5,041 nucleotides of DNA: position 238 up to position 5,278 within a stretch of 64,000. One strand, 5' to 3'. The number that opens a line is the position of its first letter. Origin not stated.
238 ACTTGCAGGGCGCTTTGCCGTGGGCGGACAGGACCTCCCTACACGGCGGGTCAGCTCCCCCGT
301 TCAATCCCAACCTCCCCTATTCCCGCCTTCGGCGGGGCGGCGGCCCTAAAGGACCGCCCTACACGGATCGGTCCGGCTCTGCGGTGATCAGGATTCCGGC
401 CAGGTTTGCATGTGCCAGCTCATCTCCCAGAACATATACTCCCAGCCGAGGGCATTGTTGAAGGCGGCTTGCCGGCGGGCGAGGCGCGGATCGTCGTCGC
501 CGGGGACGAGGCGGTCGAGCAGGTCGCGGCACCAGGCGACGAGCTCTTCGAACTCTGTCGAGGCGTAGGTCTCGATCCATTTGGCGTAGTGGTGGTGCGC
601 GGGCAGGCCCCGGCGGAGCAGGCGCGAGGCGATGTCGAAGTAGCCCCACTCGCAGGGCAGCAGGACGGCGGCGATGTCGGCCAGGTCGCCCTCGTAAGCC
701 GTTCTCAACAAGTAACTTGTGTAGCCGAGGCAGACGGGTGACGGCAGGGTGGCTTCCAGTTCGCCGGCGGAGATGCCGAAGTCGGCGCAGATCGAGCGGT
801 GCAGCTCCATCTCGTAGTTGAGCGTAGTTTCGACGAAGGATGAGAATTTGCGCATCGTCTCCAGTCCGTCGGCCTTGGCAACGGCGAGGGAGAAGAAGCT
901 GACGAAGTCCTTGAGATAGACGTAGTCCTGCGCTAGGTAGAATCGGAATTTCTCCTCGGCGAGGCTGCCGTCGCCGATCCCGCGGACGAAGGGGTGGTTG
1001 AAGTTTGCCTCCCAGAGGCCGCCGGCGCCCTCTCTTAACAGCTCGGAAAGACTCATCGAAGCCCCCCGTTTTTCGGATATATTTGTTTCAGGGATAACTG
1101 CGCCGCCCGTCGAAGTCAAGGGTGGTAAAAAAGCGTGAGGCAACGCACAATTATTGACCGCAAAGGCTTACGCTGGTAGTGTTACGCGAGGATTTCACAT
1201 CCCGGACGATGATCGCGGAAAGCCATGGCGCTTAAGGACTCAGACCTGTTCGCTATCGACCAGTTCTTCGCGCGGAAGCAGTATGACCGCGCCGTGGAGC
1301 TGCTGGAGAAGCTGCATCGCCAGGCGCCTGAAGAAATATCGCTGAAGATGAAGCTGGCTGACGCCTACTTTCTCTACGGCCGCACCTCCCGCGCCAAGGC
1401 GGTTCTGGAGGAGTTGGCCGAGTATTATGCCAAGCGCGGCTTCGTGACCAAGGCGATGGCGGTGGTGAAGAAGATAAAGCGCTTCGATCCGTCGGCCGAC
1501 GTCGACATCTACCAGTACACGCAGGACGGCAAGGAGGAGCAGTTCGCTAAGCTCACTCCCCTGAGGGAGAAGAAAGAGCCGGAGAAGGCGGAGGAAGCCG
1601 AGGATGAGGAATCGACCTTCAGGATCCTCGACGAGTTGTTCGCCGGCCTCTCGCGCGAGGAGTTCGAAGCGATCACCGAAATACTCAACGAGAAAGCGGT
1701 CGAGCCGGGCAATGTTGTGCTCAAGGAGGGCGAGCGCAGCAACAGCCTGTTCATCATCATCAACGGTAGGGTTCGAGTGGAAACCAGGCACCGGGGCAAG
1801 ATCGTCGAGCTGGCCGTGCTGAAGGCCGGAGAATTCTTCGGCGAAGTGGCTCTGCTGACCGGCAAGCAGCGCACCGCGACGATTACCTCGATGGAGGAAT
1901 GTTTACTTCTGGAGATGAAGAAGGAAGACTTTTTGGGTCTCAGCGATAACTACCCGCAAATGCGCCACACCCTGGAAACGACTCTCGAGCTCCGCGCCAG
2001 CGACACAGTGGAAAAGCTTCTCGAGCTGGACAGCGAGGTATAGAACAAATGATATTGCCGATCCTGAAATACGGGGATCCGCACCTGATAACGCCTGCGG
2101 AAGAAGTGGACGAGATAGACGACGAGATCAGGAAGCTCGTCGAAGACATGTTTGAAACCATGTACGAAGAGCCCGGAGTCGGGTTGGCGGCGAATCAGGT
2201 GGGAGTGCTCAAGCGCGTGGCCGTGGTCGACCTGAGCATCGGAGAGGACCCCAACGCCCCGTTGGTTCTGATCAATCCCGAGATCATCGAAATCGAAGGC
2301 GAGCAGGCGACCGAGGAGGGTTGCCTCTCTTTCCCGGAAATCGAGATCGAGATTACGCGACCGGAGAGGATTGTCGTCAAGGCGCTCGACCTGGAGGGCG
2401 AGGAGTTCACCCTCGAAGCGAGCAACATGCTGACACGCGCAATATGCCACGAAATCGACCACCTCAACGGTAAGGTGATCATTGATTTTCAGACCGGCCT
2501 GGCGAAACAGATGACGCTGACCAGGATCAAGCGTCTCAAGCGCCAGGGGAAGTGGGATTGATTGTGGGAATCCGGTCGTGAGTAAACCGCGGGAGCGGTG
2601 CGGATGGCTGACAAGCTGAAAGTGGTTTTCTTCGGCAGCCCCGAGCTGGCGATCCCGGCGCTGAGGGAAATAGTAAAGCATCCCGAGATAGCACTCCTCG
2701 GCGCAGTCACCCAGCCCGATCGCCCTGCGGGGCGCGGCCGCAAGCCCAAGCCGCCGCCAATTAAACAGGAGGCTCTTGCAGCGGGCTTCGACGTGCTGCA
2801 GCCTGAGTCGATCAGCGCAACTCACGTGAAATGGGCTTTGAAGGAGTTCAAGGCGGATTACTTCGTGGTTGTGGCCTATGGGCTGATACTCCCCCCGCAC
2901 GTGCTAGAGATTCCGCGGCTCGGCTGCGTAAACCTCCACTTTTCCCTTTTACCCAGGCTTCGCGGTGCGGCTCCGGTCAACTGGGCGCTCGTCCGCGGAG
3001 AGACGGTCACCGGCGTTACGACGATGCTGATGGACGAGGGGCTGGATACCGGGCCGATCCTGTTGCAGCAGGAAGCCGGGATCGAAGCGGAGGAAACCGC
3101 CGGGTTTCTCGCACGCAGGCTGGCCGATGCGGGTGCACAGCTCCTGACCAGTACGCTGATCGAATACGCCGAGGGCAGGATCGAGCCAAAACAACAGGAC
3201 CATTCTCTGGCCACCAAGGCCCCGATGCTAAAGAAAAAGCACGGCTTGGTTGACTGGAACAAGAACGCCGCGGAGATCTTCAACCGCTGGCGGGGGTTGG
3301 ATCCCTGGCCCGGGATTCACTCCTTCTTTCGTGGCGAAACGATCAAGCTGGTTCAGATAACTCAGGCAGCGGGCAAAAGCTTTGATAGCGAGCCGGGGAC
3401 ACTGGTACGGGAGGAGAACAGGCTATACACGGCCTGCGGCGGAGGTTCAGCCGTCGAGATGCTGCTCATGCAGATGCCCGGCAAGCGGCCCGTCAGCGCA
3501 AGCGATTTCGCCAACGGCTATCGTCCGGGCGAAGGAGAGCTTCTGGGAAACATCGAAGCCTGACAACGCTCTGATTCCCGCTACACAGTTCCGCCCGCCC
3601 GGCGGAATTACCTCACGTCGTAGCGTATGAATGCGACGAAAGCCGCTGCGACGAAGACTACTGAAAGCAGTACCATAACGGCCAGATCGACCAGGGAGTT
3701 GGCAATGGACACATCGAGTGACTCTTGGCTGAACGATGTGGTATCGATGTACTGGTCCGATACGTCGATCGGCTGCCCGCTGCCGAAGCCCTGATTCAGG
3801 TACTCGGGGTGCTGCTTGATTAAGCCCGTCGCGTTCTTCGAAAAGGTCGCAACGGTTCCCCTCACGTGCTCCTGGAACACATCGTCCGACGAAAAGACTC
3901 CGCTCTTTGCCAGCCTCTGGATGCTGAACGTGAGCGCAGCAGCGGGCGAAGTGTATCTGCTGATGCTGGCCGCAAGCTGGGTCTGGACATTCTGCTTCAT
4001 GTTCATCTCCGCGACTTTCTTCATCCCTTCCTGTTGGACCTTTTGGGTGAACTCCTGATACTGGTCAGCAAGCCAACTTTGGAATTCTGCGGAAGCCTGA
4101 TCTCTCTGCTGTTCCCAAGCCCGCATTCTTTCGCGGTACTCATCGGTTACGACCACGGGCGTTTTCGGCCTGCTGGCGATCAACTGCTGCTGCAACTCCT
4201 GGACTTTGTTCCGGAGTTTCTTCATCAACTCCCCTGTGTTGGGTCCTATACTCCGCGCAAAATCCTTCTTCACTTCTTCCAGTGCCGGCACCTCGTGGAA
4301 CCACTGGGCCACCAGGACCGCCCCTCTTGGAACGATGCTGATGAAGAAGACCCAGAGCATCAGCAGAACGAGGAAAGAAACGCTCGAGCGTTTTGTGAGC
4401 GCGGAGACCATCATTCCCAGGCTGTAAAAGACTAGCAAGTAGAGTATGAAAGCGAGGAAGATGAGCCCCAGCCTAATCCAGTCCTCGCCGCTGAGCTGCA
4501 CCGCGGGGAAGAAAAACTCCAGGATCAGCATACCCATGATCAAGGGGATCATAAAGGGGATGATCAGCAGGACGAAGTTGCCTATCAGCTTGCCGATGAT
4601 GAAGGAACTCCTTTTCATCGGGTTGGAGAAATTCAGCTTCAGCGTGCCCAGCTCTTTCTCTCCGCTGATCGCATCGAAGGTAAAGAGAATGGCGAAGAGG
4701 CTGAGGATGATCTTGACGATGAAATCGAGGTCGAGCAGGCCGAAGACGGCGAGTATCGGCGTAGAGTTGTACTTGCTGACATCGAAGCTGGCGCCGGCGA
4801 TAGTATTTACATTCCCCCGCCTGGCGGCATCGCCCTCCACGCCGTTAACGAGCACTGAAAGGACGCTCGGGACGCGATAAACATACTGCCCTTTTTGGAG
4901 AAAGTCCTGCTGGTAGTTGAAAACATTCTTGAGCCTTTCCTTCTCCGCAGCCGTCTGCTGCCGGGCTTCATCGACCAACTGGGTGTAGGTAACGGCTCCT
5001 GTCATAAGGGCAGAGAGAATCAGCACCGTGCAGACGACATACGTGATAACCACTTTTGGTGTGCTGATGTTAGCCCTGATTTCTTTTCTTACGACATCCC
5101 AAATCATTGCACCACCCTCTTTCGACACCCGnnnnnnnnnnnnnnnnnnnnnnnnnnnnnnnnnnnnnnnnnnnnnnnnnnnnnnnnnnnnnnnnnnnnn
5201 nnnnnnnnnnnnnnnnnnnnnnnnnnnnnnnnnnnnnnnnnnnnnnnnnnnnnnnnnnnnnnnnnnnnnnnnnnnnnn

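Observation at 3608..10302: Operon of one ABC ATPase plus four tandem paralogous ABC-2 permeases (A-B-A-B) with an unusual second periplasmic domain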

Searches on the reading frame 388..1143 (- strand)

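Call 9: search_protein_families(library=pfam, proteins=[window:388-1143:-], max_evalue=0.001)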
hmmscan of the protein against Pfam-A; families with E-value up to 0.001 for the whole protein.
window:388-1143:- (251 aa): 1 family
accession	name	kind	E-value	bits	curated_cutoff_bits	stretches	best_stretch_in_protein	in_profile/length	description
PF03070.21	TENA_THI-4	-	9.7e-50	169.7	22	1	43-244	7-209/210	TENA/THI-4/PQQC family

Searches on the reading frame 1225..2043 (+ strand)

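Call 9: search_protein_families(library=pfam, proteins=[window:1225-2043:+], max_evalue=0.001)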
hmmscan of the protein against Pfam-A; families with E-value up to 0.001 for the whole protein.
window:1225-2043:+ (272 aa): 4 families
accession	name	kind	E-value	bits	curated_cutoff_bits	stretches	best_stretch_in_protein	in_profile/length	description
PF00027.35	cNMP_binding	-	1.3e-23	83.2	27.5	1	157-242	2-88/89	Cyclic nucleotide-binding domain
PF14559.12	TPR_19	-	1e-09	39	25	1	15-70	2-57/68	Tetratricopeptide repeat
PF13428.12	TPR_14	-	7.3e-07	29.7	23.5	0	11-46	8-43/44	Tetratricopeptide repeat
PF13174.12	TPR_6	-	0.00018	22.4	26.3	0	42-69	4-31/33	Tetratricopeptide repeat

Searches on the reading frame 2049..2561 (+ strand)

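Call 9: search_protein_families(library=pfam, proteins=[window:2049-2561:+], max_evalue=0.001)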
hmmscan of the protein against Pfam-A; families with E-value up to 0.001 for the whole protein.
window:2049-2561:+ (170 aa): 1 family
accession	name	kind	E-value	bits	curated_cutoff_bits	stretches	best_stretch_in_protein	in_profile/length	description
PF01327.26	Pep_deformylase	-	9.2e-51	171.9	22.8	1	3-146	2-148/156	Polypeptide deformylase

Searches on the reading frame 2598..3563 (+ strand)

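Call 9: search_protein_families(library=pfam, proteins=[window:2598-3563:+], max_evalue=0.001)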
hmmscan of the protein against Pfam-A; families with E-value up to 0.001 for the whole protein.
window:2598-3563:+ (321 aa): 2 families
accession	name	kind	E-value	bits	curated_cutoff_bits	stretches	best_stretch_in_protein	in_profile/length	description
PF00551.24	Formyl_trans_N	-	5.6e-38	130.9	26.1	1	32-186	29-180/181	Formyl transferase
PF02911.23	Formyl_trans_C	-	5.3e-22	78.3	21.1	1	211-309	2-100/100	Formyl transferase, C-terminal domain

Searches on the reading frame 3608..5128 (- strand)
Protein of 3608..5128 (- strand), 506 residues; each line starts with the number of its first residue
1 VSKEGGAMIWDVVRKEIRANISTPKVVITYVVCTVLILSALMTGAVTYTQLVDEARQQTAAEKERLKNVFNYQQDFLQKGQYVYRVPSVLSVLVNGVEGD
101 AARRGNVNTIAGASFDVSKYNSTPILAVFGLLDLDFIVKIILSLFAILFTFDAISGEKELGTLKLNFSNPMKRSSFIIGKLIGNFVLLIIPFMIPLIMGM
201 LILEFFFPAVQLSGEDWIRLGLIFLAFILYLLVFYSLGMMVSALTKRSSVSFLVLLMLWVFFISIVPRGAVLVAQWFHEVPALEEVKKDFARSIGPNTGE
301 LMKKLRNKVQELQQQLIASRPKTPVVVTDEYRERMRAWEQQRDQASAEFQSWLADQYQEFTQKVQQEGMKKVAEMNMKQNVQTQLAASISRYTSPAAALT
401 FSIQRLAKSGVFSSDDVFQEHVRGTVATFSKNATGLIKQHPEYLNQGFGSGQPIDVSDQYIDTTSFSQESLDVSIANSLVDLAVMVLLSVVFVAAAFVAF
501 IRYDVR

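Call 4: search_protein_families(library=pfam, proteins=[window:3608-5128:-], max_evalue=1)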
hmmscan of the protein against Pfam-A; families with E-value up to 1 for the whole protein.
window:3608-5128:- (506 aa): 8 families
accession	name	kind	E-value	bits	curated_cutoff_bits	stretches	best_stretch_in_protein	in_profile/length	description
PF12679.13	ABC2_membrane_2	-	2.3e-30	106.3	27.2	2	10-269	1-202/283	ABC-2 family transporter protein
PF12698.13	ABC2_membrane_3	-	2.2e-09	37.3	31.6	1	137-267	167-291/347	ABC-2 family transporter protein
PF07832.17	Bse634I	-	0.0077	16.1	27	1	289-371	106-188/281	Cfr10I/Bse634I restriction endonuclease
PF14606.12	Lipase_GDSL_3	-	0.02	15.6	27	1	303-374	74-144/178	GDSL-like Lipase/Acylhydrolase family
PF13671.12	AAA_33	-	0.03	15.1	27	1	319-402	22-105/143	AAA domain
PF06122.16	TraH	-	0.039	13.7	25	1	294-426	95-218/358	Conjugative relaxosome accessory transposon protein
PF23617.1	EF-hand_15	-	0.21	12.2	27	1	349-399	17-66/70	EF-hand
PF01442.23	Apolipoprotein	-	0.65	10.1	90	0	290-317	71-98/190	Apolipoprotein A1/A4/E domain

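Call 5: search_protein_families(library=ncbifam, proteins=[window:3608-5128:-], max_evalue=1)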
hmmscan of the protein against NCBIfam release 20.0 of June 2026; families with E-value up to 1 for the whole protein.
window:3608-5128:- (506 aa): 8 families
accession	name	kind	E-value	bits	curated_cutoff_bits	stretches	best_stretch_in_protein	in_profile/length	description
TIGR03518.1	ABC_perm_GldF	equivalog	1.4e-06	28.5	288.5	1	144-262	63-179/240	gliding motility-associated ABC transporter permease subunit GldF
NF033858.1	ABC2_perm_RbbA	equivalog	7.8e-05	20.8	1050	1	137-257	719-829/909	ribosome-associated ATPase/putative transporter RbbA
NF041647.1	ABC_perm_CPBP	equivalog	0.00015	20.6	435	1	136-245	195-303/636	ABC transporter permease subunit/CPBP intramembrane protease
NF047564.1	PSM_export_PmtD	equivalog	0.002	17.8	220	1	138-266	54-177/242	phenol-soluble modulin export ABC transporter permease subunit PmtD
TIGR03403.1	nifS_epsilon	equivalog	0.029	13.2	587.7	1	49-109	254-318/382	NifS family cysteine desulfurase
TIGR03612.1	RutA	equivalog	0.039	13.5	498.3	1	325-431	242-343/355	pyrimidine utilization protein A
NF038293.1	permease_SagH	equivalog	0.22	10.3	450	1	143-259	189-296/370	SagH family ABC transporter permease subunit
NF008859.0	PRK11893.2-1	equivalog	0.26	10.2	553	1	338-409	362-435/498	methionine--tRNA ligase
